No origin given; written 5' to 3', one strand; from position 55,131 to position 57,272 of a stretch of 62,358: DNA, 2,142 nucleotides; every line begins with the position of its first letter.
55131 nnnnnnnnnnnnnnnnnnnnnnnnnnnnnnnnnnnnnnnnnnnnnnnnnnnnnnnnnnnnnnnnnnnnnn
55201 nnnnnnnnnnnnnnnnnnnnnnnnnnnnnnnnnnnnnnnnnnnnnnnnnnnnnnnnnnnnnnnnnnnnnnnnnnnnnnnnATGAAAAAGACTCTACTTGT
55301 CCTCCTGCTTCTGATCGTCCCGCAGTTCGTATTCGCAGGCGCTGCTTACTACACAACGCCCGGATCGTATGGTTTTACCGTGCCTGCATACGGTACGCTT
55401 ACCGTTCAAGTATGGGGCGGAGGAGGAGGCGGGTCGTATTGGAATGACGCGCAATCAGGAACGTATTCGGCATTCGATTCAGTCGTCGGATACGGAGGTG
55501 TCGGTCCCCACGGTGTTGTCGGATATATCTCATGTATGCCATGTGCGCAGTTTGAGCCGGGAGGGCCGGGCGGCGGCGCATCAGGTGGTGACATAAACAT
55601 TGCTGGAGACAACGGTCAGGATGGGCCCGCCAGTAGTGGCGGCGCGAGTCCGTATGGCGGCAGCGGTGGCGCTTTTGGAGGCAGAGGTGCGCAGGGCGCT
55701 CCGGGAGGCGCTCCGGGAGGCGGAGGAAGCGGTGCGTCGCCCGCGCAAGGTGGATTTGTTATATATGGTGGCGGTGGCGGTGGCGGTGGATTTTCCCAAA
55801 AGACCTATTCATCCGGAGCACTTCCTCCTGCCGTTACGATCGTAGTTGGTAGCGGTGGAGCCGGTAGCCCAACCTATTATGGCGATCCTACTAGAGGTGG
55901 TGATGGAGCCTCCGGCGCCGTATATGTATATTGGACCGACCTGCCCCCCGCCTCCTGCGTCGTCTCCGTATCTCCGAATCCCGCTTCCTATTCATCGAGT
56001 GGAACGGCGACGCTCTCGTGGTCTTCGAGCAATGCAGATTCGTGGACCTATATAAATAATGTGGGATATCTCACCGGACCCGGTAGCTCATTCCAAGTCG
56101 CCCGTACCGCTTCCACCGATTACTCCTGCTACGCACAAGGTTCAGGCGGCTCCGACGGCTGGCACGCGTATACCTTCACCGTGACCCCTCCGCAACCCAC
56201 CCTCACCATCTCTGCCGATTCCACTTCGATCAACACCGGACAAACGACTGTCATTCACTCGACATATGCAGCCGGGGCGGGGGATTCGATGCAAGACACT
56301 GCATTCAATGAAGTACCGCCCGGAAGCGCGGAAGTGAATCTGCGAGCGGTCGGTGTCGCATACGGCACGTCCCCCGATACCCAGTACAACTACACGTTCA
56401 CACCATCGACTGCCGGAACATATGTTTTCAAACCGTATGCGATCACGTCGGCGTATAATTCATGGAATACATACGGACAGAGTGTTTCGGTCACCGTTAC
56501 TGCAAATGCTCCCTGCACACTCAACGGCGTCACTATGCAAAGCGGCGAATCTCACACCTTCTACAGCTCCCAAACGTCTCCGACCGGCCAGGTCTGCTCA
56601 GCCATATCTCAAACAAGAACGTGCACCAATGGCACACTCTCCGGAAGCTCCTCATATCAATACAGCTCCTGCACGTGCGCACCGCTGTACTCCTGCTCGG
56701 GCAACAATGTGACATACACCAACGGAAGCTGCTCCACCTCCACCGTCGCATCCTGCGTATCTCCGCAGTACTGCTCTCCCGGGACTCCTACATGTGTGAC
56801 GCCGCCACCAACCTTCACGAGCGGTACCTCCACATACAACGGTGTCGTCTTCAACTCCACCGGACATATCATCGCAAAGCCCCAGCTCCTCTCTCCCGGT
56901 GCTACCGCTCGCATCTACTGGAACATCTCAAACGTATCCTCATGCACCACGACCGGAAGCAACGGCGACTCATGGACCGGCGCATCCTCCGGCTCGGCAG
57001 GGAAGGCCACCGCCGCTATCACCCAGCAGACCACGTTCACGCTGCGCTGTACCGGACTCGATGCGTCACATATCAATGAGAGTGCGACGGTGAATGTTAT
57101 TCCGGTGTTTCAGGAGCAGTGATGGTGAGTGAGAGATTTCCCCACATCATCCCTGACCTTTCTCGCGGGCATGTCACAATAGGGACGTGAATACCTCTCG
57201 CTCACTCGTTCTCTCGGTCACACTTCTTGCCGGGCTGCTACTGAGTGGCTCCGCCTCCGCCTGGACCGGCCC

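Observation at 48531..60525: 12-kb secreted surface-protein island wedged between fusA and the rplT-rpmI-infC operon: candidate host/cell-wall interaction system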

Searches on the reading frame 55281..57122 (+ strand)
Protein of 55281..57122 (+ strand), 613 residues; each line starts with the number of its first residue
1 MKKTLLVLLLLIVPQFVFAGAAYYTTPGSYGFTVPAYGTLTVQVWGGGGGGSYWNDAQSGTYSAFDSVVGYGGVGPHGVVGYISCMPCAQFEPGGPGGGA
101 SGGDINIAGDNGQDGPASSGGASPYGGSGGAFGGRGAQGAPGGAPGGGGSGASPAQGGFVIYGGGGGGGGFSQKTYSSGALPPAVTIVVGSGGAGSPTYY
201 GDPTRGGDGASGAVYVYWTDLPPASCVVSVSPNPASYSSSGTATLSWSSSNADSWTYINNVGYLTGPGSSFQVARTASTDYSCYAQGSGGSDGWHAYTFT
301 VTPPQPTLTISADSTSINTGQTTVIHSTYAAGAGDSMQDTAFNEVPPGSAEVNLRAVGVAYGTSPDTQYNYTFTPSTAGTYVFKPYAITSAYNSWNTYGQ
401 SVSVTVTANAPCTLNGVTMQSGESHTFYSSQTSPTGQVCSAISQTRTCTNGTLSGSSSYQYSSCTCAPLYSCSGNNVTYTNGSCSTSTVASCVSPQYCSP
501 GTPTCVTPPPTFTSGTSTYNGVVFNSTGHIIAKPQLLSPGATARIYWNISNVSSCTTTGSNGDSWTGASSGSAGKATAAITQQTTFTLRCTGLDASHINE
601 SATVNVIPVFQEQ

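Call 7: search_protein_families(library=pfam, proteins=[window:55281-57122:+], max_evalue=0.1)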
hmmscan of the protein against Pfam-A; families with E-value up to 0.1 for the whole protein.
window:55281-57122:+ (613 aa): 1 family
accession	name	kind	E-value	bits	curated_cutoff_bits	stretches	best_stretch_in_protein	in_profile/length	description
PF21722.4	Gly_rich_2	-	0.0071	16.8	24.3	1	146-334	23-167/226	Glycine-rich domain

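Call 8: search_protein_families(library=ncbifam, proteins=[window:55281-57122:+], max_evalue=0.1)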
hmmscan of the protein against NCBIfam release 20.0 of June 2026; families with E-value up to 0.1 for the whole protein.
window:55281-57122:+ (613 aa): 1 family
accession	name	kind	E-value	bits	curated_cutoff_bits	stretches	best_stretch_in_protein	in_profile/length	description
NF045614.1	efflu_CzcI_Cupr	equivalog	0.094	13.4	100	0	1-25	1-26/124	cation efflux protein, CzcI family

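Call 9: search_protein_families(library=phrogs, proteins=[window:55281-57122:+], max_evalue=0.01)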
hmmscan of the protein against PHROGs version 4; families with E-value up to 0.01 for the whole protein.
window:55281-57122:+ (613 aa): 0 families

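Call 41: find_homologous_proteins(query=window:55281-57122:+)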
Query window:55281-57122:+ (613 aa): 77 proteins with E <= 0.001 among 8000 candidates.
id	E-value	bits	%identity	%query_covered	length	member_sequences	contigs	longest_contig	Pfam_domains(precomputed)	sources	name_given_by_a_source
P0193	0.0e+0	1343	100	100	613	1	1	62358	-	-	-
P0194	3.5e-131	457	59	66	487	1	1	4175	-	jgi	jgi:hypothetical protein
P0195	9.6e-120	419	43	67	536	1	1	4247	-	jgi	jgi:hypothetical protein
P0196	5.2e-114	400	56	65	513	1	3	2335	-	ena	-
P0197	1.6e-113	398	47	77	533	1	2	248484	-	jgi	jgi:hypothetical protein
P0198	9.4e-110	386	43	71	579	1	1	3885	-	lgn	-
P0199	5.9e-109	383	42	98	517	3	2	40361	-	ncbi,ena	-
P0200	5.1e-107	377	43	72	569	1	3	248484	-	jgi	jgi:hypothetical protein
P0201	6.6e-105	370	41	99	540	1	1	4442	-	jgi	jgi:hypothetical protein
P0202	4.4e-104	367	42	72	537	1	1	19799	-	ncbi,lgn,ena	-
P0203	5.0e-103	364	-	-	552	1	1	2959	-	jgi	jgi:hypothetical protein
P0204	2.5e-100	355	48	72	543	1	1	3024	-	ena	-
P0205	3.4e-100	354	42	73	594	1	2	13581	-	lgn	-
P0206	4.6e-99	351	45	74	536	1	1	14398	-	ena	-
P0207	8.8e-88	313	64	6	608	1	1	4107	-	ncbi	-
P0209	3.1e-87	312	40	100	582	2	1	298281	-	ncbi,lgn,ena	-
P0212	1.2e-85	306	47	65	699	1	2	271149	PF21722.5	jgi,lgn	jgi:hypothetical protein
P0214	1.8e-82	296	44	65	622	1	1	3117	PF21722.5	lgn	-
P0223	2.4e-67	246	39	66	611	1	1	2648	PF21722.5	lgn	-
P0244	7.8e-29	119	32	73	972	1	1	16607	PF21722.5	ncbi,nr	ncbi:MAG: hypothetical protein Q7R90_01750 [bacterium]|nr:hypothetical protein [bacterium]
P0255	6.8e-16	76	34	35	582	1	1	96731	PF21722.5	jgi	jgi:hypothetical protein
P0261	2.5e-7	48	53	12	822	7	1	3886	PF21722.5,PF03815.25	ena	-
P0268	1.5e-4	38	40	13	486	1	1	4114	PF21722.5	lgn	-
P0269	6.1e-4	36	38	19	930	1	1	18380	PF21722.5,PF13385.14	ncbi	-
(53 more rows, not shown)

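Call 42: find_encoding_contigs(protein=P0199, flank=10000, max_places=2)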
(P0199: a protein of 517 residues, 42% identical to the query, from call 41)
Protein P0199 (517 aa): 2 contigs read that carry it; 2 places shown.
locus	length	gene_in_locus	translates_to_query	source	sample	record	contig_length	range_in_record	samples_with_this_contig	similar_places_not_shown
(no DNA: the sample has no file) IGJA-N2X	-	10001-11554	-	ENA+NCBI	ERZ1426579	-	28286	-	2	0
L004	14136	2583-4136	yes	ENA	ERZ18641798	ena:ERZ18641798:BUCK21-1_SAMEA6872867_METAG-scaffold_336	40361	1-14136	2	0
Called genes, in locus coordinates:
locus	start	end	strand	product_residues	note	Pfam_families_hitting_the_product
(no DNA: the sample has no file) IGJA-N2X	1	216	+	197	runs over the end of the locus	PF00406:ADK, PF13207:AAA_17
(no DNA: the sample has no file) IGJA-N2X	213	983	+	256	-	PF00557:Peptidase_M24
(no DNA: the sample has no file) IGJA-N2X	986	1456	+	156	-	PF06414:Zeta_toxin (weak), PF08433:KTI12, PF13671:AAA_33, PF13238:AAA_18 (weak)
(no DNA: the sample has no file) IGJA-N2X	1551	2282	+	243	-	PF18760:ART-PolyVal (weak)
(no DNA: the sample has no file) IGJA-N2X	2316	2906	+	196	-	-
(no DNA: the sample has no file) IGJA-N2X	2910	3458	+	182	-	PF18306:LDcluster4, PF03641:Lysine_decarbox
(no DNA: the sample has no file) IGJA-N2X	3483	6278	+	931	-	PF26449:DUF8128 (weak), PF12696:TraG-D_C (weak)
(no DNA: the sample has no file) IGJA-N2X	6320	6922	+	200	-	PF00334:NDK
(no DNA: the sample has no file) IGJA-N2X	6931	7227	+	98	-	-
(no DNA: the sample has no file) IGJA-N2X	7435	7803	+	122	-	PF09997:DUF2238 (weak)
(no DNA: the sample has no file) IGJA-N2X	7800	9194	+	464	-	PF23023:Anti-Pycsar_Apyc1 (faint), PF00753:Lactamase_B (weak), PF12706:Lactamase_B_2 (weak), PF10996:Beta-Casp, PF07521:RMMBL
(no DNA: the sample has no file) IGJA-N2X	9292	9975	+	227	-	PF18306:LDcluster4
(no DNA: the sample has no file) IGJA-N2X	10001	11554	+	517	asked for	-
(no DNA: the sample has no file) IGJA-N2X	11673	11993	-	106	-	PF00453:Ribosomal_L20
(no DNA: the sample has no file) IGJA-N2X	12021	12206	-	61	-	PF01632:Ribosomal_L35p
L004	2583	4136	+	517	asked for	-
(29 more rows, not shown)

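Call 43: find_encoding_contigs(protein=P0209, flank=10000, max_places=2)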
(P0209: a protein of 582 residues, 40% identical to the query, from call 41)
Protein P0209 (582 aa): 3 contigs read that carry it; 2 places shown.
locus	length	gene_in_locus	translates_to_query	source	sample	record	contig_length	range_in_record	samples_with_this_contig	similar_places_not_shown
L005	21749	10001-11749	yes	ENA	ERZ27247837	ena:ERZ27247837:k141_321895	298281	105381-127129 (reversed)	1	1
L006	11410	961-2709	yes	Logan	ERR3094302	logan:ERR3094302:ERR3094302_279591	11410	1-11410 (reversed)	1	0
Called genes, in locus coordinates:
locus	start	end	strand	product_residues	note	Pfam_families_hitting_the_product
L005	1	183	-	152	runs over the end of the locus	-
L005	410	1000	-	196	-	PF02777:Sod_Fe_C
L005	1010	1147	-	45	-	-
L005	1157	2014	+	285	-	PF00753:Lactamase_B, PF12706:Lactamase_B_2 (weak)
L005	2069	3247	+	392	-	-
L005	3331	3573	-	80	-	PF00830:Ribosomal_L28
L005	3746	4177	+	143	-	-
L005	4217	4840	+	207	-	PF02163:Peptidase_M50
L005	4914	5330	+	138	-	PF00164:Ribosom_S12_S23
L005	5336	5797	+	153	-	PF00177:Ribosomal_S7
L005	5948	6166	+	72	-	-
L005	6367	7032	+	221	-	PF03167:UDG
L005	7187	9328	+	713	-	PF00009:GTP_EFTU, PF03144:GTP_EFTU_D2, PF22042:EF-G_D2, PF14492:EFG_III, PF16658:RF3_C (weak), PF03764:EFG_IV, PF00679:EFG_C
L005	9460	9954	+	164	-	-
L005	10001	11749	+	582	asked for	-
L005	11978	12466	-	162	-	-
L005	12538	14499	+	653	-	PF01471:PG_binding_1 (weak)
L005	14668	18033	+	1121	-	-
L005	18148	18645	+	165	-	-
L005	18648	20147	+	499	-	-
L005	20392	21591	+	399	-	PF00009:GTP_EFTU, PF03144:GTP_EFTU_D2, PF03143:GTP_EFTU_D3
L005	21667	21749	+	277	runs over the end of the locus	-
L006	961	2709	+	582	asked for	-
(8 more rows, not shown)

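Call 48: search_solved_structures(query=window:55281-57122:+, max_evalue=1, show_alignments=2)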
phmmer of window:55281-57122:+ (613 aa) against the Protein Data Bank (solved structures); distinct sequences matched with E-value up to 1: 0.

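Call 54: search_protein_families(library=pfam, proteins=[L005:12538-14499:+, L005:14668-18033:+, L005:11978-12466:-, L005:9460-9954:+, L005:18148-18645:+, L005:18648-20147:+], max_evalue=0.01)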
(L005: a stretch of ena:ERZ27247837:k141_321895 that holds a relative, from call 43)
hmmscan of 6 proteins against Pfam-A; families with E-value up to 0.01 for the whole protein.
L005:12538-14499:+ (653 aa): 1 family
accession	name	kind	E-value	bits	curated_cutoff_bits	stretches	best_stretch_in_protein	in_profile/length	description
PF01471.23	PG_binding_1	-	3.4e-08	34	23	1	94-151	2-57/57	Putative peptidoglycan binding domain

L005:14668-18033:+ (1121 aa): 0 families

L005:11978-12466:- (162 aa): 0 families

L005:9460-9954:+ (164 aa): 0 families

L005:18148-18645:+ (165 aa): 1 family
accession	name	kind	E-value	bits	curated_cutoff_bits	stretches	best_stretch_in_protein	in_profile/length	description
PF24263.1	DUF7464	-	0.0022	17.9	27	1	85-111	3-29/61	Domain of unknown function (DUF7464)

L005:18648-20147:+ (499 aa): 0 families

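Call 90: search_protein_families(library=pfam, alignment_id=A11, max_evalue=0.01)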
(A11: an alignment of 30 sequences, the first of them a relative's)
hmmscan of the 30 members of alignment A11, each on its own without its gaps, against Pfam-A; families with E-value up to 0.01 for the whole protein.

A. member 1, P0193 (613 aa): 1 family
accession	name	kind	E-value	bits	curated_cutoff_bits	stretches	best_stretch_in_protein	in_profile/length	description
PF21722.4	Gly_rich_2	-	0.0071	16.8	24.3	1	146-334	23-167/226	Glycine-rich domain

B. families by the number of members that match (of 30 scanned): 5 families
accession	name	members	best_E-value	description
PF21722.4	Gly_rich_2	10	3.9e-15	Glycine-rich domain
PF07495.19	Y_Y_Y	4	7e-05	Y_Y_Y domain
PF12810.13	ALK_LTK_GRD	1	6.4e-10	ALK/LTK, Glycine-rich domain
PF19078.6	Big_12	1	0.00086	Bacterial Ig-like domain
PF06640.16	P_C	1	0.0073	P protein C-terminus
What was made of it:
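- On Gly_rich_2 (PF21722): Ten of 30 homologs match, the best at 3.9e-15 (call 90).
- Closest known: Pfam Gly_rich_2. Same: Of the G5 family, 10 of 30 members match Gly_rich_2 (best 3.9e-15) and one matches ALK_LTK_GRD (6e-10; call 90).
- Checked: G5: Gly_rich_2 only weakly by itself (0.007), but 10 of 30 family members match it, the best at 3.9e-15 (call 90).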

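Call 91: search_solved_structures(query=A11, max_evalue=1, show_alignments=2)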
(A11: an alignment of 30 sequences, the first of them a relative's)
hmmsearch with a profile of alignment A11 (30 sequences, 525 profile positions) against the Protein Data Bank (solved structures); distinct sequences matched with E-value up to 1: 7.
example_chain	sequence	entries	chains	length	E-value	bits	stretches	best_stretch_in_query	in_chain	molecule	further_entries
9ncf_S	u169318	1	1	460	3.1e-07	32.8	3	202-318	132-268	Immunoglobulin-like domain protein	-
4u7m_A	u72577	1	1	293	0.0015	20.6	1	242-294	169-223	Leucine-rich repeats and immunoglobulin-like domains protein 1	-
6iaa_A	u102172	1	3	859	0.0078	18.3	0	244-278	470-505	Roundabout homolog 2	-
7o52_U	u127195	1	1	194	0.0084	18.2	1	241-294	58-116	CD22 d6-d7 Ig domains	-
9c2d_S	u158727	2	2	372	0.029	16.4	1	202-347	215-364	Tail protein | Putative tail protein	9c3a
3sy9_A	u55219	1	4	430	0.3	13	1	20-140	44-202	Histidine porin OpdC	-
2rjm_A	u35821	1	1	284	0.32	13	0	240-272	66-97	Titin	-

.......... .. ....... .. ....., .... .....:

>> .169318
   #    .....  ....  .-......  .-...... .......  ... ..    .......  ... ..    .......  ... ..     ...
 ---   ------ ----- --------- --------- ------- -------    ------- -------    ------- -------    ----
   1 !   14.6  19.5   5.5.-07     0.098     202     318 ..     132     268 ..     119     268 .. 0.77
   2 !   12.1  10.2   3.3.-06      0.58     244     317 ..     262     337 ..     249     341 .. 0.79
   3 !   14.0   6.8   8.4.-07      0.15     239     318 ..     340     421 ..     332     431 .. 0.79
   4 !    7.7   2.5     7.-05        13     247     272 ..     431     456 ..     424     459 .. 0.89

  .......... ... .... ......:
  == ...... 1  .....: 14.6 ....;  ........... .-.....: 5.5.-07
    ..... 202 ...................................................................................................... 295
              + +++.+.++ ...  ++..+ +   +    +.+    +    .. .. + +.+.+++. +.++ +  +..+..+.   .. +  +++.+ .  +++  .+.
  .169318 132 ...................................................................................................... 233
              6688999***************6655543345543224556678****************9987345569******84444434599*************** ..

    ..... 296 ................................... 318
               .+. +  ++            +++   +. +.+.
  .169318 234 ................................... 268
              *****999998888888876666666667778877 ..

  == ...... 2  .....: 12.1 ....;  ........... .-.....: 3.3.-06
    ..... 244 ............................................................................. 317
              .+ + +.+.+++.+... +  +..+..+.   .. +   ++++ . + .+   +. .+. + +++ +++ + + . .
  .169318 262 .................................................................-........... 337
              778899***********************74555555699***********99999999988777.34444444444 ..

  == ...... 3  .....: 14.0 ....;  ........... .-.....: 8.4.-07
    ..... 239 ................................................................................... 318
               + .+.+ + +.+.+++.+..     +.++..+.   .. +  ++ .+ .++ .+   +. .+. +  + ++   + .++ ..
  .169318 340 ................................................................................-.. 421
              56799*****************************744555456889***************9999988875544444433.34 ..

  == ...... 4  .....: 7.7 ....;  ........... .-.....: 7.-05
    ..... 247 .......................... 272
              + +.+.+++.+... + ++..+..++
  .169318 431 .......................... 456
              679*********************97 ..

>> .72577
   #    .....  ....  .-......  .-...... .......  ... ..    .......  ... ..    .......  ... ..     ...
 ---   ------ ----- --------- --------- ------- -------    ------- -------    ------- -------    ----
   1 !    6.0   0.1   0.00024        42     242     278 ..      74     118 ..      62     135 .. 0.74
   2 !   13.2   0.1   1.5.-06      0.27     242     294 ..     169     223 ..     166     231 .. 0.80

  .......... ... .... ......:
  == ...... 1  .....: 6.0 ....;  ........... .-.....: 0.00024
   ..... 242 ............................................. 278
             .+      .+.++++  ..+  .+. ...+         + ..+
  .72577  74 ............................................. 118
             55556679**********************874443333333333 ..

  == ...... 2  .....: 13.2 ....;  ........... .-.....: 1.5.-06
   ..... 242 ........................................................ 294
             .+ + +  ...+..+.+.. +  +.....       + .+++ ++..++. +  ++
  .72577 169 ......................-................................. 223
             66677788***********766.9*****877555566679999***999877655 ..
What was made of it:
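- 55281..57122 (+): G5: signal peptide, glycine-rich domain (55338-55937), Ig-like domain (55956-56192), 4-Cys module (56514-56672), and a C-terminal module of a Cys-rich stalk plus an Ig-like domain ending PVFQEQ (56676-57119). Calls 7, 41, 90 and 91.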

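Call 92: find_encoding_contigs(protein=P0197, flank=10000, max_places=1)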
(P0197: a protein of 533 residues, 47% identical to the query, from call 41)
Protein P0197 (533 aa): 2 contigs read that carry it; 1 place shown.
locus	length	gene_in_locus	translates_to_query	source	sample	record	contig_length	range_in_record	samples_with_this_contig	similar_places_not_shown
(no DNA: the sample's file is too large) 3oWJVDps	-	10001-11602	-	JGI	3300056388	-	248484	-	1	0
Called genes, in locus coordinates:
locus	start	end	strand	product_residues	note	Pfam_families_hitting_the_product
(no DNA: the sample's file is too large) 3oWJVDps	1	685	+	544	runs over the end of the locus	-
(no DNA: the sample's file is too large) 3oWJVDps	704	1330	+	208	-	PF02163:Peptidase_M50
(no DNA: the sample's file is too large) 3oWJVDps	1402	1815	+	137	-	PF00164:Ribosom_S12_S23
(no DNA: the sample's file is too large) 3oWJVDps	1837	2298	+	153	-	PF00177:Ribosomal_S7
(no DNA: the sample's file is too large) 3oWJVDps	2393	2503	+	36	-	-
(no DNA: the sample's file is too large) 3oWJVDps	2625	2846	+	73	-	-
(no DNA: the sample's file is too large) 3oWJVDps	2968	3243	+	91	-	-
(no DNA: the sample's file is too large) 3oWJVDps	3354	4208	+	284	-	PF01471:PG_binding_1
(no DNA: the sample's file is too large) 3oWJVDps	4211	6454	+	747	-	PF17957:Big_7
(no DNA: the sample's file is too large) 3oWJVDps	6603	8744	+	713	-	PF00009:GTP_EFTU, PF03144:GTP_EFTU_D2, PF22042:EF-G_D2, PF14492:EFG_III, PF16658:RF3_C (weak), PF03764:EFG_IV, PF00679:EFG_C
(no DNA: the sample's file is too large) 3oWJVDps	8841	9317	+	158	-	-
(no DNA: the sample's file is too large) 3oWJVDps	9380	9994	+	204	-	-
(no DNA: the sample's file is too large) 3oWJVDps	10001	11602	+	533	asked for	-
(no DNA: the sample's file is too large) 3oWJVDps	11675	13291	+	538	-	PF01471:PG_binding_1, PF00801:PKD (weak), PF18911:PKD_4 (faint)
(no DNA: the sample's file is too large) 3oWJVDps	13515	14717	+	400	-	PF00009:GTP_EFTU, PF03144:GTP_EFTU_D2, PF03143:GTP_EFTU_D3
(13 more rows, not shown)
